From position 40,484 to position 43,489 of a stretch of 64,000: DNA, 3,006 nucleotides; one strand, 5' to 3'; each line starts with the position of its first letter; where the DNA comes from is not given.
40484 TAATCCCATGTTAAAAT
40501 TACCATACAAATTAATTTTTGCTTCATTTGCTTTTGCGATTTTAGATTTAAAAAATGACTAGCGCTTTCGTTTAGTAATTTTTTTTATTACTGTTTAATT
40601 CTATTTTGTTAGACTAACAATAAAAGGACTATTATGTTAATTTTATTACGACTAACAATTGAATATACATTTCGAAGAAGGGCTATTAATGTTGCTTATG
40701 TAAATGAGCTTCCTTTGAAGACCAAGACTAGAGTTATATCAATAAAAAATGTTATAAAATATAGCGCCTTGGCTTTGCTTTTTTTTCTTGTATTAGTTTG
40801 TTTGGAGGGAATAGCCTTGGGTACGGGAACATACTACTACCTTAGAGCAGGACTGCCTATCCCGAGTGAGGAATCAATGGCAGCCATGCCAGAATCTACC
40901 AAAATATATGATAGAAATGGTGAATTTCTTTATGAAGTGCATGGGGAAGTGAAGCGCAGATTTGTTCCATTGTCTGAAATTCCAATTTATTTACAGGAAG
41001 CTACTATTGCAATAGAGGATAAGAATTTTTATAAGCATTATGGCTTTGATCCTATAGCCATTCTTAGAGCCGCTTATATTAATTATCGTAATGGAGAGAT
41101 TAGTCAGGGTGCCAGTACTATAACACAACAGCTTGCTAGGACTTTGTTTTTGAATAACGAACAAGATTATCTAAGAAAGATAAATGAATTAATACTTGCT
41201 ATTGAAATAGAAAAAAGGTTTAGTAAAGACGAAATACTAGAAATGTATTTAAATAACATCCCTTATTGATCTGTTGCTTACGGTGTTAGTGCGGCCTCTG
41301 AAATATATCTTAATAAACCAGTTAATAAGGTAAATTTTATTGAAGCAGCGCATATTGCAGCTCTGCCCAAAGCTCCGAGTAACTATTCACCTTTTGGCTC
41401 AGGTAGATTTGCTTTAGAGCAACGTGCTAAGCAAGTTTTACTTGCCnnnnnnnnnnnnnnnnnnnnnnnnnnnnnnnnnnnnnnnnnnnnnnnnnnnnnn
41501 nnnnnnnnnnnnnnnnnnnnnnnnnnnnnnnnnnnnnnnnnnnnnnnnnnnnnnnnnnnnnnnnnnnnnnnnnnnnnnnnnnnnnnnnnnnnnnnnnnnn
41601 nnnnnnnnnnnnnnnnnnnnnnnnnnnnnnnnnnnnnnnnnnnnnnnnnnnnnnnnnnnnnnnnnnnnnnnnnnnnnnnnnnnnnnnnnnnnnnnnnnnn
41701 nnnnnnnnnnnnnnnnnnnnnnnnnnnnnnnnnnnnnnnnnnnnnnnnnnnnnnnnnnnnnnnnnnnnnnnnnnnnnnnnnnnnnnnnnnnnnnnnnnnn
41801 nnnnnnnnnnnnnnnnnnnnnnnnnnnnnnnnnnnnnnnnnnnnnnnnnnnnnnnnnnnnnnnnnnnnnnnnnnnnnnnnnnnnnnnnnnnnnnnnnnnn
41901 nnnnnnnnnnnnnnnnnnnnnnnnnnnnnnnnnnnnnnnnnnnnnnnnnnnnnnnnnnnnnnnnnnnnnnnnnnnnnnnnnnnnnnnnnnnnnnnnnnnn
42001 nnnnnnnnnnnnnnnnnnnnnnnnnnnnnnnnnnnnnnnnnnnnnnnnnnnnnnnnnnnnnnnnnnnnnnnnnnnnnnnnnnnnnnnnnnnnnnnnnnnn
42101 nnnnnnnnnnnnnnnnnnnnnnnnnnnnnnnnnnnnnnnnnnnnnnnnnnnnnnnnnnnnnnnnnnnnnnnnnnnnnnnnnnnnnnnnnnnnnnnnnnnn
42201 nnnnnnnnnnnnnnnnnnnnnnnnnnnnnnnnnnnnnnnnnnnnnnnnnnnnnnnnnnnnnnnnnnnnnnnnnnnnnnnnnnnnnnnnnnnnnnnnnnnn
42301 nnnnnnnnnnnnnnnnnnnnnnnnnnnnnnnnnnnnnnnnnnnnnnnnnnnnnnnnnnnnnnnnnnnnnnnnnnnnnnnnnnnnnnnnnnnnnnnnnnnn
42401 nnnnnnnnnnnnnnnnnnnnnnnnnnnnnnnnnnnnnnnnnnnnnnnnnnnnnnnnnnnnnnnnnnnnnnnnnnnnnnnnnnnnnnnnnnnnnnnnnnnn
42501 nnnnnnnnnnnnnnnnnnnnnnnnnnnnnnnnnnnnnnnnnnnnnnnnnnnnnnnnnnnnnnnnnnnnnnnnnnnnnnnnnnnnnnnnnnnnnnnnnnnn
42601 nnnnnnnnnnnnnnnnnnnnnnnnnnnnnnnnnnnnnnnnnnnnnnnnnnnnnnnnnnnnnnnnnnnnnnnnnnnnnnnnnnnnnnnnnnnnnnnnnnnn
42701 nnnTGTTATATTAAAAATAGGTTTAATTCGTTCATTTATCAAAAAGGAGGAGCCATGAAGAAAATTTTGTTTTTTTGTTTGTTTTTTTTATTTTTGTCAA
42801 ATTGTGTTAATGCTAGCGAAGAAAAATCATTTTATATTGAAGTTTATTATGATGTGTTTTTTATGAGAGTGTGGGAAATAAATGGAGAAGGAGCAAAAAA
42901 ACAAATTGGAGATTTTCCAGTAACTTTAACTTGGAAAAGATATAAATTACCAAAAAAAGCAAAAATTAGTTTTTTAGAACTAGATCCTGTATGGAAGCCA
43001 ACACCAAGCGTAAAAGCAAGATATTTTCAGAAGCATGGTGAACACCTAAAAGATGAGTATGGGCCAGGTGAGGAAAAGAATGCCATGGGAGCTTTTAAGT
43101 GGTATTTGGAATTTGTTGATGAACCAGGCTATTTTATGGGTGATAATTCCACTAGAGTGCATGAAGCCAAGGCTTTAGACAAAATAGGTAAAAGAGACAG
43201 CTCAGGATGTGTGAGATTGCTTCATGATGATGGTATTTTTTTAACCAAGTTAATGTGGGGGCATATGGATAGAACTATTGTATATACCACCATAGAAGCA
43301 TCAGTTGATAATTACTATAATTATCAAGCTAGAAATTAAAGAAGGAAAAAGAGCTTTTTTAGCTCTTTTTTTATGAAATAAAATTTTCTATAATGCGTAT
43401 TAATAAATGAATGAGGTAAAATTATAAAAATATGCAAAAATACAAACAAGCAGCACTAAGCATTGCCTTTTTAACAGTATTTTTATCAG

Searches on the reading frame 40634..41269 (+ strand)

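Call 4: search_protein_families(library=pfam, proteins=[window:40634-41269:+], max_evalue=0.1)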
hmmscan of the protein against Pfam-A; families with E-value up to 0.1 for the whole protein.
window:40634-41269:+ (211 aa): 1 family
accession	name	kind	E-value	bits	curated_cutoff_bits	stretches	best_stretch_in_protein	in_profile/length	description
PF00912.28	Transgly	-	2.4e-43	148.1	27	1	96-211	2-117/178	Transglycosylase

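Call 5: search_protein_families(library=ncbifam, proteins=[window:40634-41269:+], max_evalue=0.1)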
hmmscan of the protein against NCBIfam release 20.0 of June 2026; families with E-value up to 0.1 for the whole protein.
window:40634-41269:+ (211 aa): 13 families
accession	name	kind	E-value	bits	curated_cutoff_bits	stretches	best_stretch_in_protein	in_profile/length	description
TIGR02074.1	PBP_1a_fam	subfamily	4.1e-43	148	508.75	1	107-209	1-103/535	PBP1A family penicillin-binding protein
NF051885.1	tranpepglycosPbpC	equivalog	5.9e-40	137.5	900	1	42-209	7-176/632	multimodular transpeptidase-transglycosylase PbpC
NF008643.0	PRK11636.1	equivalog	8.2e-38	130.2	1263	1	49-209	8-167/850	peptidoglycan glycosyltransferase/peptidoglycan DD-transpeptidase MrcA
TIGR02073.1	PBP_1c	equivalog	2.6e-36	125.5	494.2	1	82-211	5-136/728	penicillin-binding protein 1C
TIGR02071.1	PBP_1b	equivalog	3.6e-35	121.3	717.75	1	106-209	145-248/729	penicillin-binding protein 1B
NF010008.0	PRK13481.1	equivalog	1.3e-29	103.3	270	1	105-211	77-182/269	glycosyltransferase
TIGR02070.1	mono_pep_trsgly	equivalog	3.5e-29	101.9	182.65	1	102-211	49-158/224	monofunctional biosynthetic peptidoglycan transglycosylase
NF038272.1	strep_PBP1A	exception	7.9e-29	100.4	1075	1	37-209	4-172/658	penicillin-binding protein PBP1A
NF007061.0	PRK09506.1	equivalog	2.2e-28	98.5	1120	1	107-209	210-312/825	bifunctional glycosyl transferase/transpeptidase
NF011423.0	PRK14850.1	equivalog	1.4e-27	96.4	1275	1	106-209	155-258/764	penicillin-binding protein 1b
NF038276.1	strep_PBP2A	exception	2.9e-27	95.3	1100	1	51-208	41-192/716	penicillin-binding protein PBP2A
NF038274.1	strep_PBP1B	exception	2.4e-21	75.8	1225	1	46-210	18-184/745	penicillin-binding protein PBP1B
NF008414.0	PRK11240.1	equivalog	2.7e-19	68.8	1121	1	106-211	62-166/774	peptidoglycan glycosyltransferase PbpC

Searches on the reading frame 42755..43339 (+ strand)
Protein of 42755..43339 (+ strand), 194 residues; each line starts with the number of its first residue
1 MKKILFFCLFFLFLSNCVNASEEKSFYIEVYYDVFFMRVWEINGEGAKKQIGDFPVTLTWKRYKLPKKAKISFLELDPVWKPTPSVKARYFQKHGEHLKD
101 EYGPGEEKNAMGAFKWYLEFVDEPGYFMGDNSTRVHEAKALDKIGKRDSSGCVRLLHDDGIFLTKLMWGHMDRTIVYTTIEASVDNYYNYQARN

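Call 20: search_protein_families(library=pfam, proteins=[window:42755-43339:+], max_evalue=0.01)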
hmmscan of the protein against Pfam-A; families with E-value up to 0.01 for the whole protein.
window:42755-43339:+ (194 aa): 1 family
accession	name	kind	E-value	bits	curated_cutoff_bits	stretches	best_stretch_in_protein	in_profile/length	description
PF03734.19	YkuD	-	0.0025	18.9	23.4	1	78-159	55-130/146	L,D-transpeptidase catalytic domain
